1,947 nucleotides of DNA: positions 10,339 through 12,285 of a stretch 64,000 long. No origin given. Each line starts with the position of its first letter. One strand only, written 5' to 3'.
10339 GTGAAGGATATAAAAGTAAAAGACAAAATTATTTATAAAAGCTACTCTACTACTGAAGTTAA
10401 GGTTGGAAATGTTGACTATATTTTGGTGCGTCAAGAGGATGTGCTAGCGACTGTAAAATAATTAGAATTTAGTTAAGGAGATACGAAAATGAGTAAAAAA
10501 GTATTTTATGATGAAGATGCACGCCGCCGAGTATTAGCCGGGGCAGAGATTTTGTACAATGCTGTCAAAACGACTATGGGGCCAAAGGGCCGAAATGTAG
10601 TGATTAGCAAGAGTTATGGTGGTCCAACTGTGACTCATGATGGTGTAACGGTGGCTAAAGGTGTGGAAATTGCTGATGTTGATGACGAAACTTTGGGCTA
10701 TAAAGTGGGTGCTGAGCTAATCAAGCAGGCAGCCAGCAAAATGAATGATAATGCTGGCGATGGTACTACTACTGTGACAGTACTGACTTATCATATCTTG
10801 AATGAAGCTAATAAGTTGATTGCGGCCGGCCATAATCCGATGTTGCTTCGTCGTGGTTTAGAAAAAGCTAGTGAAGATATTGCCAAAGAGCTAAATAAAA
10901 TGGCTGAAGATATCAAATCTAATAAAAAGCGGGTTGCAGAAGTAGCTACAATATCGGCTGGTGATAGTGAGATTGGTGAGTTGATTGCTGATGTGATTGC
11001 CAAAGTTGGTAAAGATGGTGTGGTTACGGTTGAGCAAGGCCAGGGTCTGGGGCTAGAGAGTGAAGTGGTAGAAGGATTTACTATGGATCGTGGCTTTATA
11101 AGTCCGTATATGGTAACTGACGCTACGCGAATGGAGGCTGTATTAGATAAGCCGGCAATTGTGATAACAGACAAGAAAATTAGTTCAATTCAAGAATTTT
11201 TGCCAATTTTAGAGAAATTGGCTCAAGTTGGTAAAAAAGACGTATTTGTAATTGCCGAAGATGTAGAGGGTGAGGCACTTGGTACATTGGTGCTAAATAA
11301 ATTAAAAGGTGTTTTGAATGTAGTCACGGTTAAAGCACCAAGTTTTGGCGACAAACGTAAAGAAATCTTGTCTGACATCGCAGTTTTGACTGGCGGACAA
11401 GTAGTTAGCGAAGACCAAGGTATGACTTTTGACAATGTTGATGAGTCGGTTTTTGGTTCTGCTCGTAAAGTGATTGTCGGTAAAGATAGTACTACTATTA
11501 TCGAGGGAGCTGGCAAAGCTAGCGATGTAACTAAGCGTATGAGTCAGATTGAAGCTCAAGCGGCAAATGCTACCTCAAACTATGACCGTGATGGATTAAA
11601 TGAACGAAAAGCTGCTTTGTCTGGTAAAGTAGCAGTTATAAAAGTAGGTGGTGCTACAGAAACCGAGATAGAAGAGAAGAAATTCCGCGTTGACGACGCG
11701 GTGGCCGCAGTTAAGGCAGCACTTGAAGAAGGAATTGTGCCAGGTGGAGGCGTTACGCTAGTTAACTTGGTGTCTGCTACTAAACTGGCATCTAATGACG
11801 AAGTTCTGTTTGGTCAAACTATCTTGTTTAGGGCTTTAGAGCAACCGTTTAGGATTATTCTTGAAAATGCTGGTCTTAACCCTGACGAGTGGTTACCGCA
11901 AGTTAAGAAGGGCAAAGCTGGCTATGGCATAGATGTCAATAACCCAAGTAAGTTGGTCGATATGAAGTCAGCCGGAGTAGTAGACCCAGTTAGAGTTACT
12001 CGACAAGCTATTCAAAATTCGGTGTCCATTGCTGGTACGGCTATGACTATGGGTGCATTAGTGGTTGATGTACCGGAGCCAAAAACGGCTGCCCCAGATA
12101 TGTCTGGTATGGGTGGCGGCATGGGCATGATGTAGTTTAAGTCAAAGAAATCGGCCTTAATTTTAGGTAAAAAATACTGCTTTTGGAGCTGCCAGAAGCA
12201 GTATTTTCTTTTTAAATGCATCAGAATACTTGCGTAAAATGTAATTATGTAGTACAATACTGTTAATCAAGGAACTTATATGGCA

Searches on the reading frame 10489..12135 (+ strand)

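Call 19: search_protein_families(library=pfam, proteins=[window:10489-12135:+], max_evalue=0.00001)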
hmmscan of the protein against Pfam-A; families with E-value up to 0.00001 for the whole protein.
window:10489-12135:+ (548 aa): 1 family
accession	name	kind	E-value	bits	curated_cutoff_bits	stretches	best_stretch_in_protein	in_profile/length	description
PF00118.29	Cpn60_TCP1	-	5.4e-74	250.1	34.3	1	22-527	1-488/490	TCP-1/cpn60 chaperonin family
